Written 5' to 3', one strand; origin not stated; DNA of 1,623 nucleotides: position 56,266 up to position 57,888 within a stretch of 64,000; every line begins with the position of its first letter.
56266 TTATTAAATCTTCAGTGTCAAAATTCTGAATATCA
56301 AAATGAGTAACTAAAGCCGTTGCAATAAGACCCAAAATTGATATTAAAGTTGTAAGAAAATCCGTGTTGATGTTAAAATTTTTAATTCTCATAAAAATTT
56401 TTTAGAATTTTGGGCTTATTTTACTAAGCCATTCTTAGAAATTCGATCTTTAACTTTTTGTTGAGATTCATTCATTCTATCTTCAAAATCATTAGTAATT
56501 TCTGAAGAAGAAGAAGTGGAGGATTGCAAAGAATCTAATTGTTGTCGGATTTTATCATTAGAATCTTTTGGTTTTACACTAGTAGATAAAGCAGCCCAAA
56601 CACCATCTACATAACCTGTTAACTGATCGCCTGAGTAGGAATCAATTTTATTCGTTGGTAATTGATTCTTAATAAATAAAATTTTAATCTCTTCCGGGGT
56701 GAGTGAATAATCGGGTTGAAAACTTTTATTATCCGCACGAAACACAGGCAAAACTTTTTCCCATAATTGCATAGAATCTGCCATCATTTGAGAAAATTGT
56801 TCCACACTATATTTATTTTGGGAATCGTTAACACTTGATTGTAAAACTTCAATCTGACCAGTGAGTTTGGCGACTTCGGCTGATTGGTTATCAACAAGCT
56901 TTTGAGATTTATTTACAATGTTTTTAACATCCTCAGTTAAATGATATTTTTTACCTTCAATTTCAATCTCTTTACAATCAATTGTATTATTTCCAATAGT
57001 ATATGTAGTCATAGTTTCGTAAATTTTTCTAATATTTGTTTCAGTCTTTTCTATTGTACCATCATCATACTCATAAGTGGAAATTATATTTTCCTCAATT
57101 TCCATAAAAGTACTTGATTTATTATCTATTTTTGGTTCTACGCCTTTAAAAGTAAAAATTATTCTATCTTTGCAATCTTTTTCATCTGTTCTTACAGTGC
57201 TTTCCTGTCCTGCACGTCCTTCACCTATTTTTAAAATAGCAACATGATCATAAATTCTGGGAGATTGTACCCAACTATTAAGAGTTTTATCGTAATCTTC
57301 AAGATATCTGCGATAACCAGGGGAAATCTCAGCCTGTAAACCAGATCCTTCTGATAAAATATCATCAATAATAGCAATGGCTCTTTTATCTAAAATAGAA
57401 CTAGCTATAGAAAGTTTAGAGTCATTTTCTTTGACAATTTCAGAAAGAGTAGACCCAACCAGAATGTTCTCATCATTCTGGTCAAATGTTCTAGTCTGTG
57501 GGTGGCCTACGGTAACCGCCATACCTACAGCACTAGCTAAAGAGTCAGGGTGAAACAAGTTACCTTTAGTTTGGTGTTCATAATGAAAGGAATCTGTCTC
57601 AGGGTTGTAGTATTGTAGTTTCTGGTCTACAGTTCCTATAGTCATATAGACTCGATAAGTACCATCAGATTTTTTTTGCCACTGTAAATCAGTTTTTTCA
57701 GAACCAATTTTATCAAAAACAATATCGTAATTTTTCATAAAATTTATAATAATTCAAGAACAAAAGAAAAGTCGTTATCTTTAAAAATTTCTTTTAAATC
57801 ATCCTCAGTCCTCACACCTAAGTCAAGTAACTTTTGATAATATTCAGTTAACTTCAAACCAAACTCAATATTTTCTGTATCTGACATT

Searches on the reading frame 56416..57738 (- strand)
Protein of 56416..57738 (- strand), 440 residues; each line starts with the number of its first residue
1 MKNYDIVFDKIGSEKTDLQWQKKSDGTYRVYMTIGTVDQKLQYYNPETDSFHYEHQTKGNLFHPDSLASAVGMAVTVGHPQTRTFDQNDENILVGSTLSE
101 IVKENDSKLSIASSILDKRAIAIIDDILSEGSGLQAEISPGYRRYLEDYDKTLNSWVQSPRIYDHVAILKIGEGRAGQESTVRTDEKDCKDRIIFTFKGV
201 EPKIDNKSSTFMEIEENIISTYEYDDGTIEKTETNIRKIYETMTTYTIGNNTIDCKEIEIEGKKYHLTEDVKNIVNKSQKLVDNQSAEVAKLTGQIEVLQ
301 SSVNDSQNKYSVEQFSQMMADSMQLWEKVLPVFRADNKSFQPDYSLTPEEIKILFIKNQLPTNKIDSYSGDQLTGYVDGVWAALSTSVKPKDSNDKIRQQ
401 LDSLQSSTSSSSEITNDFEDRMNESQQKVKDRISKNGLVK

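Call 16: search_protein_families(library=phrogs, proteins=[window:56416-57738:-], max_evalue=0.001)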
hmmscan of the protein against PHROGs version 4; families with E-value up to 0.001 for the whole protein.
window:56416-57738:- (440 aa): 2 families
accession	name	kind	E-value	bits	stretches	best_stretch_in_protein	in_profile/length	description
phrog_530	-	head and packaging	2.6e-26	93.7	1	15-428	29-381/390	head maturation protease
phrog_1961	-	unknown function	9.5e-06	26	1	56-322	55-305/417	-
